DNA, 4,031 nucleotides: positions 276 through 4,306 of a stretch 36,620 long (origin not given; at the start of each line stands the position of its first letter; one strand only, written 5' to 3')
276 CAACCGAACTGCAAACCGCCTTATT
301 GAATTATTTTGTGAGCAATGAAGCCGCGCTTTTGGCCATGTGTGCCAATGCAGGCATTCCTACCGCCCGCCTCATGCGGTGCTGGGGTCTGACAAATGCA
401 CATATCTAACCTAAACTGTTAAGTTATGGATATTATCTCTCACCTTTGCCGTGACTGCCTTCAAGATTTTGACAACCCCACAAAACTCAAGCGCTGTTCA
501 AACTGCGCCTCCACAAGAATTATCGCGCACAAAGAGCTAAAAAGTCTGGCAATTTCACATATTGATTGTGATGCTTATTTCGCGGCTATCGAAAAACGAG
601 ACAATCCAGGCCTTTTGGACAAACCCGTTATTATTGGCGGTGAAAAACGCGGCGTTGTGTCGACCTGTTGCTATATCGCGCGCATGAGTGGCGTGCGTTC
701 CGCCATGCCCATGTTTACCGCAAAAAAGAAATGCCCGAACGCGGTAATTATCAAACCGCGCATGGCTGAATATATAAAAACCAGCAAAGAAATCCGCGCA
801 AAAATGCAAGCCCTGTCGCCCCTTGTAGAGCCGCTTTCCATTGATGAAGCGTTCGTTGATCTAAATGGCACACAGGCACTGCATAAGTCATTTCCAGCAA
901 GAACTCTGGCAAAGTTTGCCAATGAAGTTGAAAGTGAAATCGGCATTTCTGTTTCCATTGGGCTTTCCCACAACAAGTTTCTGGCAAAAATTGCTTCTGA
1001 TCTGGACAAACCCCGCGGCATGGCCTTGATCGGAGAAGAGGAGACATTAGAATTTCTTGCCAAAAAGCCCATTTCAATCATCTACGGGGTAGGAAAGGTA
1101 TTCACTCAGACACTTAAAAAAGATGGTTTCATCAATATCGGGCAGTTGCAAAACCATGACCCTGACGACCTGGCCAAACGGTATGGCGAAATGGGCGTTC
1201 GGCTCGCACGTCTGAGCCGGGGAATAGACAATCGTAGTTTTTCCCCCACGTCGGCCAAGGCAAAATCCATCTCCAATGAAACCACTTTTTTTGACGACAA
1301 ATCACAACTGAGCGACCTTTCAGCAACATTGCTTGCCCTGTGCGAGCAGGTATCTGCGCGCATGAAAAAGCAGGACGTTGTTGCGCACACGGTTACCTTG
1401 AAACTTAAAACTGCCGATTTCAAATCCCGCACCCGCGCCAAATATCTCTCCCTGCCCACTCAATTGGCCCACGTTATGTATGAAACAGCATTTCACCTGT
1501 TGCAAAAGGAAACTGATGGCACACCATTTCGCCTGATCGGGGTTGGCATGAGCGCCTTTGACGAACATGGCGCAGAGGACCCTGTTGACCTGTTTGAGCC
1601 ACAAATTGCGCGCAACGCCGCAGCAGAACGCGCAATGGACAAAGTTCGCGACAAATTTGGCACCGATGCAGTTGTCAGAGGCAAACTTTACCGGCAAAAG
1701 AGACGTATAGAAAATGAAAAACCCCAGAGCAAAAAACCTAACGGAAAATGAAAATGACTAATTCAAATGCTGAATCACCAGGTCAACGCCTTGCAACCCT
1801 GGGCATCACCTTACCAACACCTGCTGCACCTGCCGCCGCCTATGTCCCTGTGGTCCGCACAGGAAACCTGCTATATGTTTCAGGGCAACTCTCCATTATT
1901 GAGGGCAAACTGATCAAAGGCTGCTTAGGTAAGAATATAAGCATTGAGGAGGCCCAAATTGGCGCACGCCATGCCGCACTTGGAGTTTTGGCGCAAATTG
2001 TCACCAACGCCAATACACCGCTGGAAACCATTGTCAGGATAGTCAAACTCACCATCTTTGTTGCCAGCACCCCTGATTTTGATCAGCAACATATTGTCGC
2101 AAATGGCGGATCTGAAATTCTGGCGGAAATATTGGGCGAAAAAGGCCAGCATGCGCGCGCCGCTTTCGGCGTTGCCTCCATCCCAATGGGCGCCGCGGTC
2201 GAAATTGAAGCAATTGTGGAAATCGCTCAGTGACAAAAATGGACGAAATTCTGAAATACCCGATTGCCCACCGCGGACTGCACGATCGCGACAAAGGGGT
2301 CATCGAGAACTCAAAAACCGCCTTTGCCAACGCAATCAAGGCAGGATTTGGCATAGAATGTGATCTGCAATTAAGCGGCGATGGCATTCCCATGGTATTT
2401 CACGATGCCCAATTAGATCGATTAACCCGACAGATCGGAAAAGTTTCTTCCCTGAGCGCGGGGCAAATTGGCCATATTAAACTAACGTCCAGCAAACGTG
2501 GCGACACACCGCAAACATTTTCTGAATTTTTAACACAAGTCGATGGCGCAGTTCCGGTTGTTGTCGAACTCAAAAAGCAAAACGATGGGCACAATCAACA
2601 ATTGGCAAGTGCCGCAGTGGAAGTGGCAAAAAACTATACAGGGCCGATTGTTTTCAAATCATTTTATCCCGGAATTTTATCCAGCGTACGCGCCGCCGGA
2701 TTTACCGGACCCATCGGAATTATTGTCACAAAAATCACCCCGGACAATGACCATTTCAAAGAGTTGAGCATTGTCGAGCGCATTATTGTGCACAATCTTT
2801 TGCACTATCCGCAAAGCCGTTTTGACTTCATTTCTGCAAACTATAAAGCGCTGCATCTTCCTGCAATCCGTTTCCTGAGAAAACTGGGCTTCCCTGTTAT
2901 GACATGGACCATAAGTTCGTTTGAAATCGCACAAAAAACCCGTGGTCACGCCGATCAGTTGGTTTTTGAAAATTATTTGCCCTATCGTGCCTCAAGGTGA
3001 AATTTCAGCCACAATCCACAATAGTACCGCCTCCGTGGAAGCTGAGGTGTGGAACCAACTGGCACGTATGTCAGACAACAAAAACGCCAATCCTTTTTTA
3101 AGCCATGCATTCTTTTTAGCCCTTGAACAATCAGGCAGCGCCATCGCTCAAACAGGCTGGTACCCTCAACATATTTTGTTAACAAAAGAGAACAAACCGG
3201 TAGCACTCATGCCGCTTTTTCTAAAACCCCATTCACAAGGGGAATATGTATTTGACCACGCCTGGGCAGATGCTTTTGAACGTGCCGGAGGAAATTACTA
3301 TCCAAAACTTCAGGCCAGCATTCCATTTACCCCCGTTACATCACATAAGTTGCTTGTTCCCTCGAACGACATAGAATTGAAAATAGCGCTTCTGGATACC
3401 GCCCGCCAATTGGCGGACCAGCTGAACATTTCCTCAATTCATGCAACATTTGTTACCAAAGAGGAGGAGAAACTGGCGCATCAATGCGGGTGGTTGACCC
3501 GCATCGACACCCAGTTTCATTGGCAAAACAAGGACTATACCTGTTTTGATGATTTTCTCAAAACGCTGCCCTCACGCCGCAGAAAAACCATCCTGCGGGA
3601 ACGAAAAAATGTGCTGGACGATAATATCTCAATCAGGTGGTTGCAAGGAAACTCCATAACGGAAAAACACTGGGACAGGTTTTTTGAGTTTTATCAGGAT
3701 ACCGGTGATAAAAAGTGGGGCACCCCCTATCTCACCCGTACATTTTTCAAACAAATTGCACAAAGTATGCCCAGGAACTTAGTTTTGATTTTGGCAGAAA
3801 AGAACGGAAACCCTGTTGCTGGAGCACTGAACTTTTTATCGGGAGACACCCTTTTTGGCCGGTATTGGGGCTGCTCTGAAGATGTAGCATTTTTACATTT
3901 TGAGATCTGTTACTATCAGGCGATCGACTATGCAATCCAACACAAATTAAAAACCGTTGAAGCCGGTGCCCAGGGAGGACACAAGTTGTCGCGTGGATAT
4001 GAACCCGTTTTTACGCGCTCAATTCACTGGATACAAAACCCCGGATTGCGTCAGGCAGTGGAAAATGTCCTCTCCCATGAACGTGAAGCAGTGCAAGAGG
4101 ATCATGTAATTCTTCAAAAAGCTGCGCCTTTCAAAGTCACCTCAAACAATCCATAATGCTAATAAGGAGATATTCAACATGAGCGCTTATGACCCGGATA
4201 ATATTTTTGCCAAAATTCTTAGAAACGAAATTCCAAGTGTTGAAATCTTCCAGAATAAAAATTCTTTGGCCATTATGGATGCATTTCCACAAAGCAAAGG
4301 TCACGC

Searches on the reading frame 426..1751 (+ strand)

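Call 34: search_protein_families(library=pfam, proteins=[window:426-1751:+], max_evalue=0.00001)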
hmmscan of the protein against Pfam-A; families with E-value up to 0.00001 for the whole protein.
window:426-1751:+ (441 aa): 2 families
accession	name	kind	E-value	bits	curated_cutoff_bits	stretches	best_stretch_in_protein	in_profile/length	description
PF00817.25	IMS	-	5.4e-44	150.1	23.2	1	46-192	1-148/148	impB/mucB/samB family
PF11799.13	IMS_C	-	1.1e-25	90.6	20.7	1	280-383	2-104/109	impB/mucB/samB family C-terminal domain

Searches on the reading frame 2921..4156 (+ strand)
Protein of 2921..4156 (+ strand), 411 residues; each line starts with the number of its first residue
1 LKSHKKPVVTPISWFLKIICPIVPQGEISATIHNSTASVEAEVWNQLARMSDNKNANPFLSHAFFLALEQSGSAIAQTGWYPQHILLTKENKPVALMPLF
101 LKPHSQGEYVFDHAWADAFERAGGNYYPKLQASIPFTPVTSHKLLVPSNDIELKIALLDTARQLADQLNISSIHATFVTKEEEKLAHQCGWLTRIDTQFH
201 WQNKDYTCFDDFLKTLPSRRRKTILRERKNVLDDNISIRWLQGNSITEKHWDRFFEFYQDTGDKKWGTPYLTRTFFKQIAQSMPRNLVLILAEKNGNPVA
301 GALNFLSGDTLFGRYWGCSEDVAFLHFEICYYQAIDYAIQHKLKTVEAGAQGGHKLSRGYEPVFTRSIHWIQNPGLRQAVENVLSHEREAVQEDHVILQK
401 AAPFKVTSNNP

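Call 34: search_protein_families(library=pfam, proteins=[window:2921-4156:+], max_evalue=0.00001)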
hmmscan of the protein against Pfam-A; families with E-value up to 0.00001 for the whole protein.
window:2921-4156:+ (411 aa): 2 families
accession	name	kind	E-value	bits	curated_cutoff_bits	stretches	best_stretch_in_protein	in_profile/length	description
PF04339.18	FemAB_like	-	1.5e-152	508.5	27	1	37-405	3-368/369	Peptidogalycan biosysnthesis/recognition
PF13480.13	Acetyltransf_6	-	1.5e-12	48.3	22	1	218-350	1-136/143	Acetyltransferase (GNAT) domain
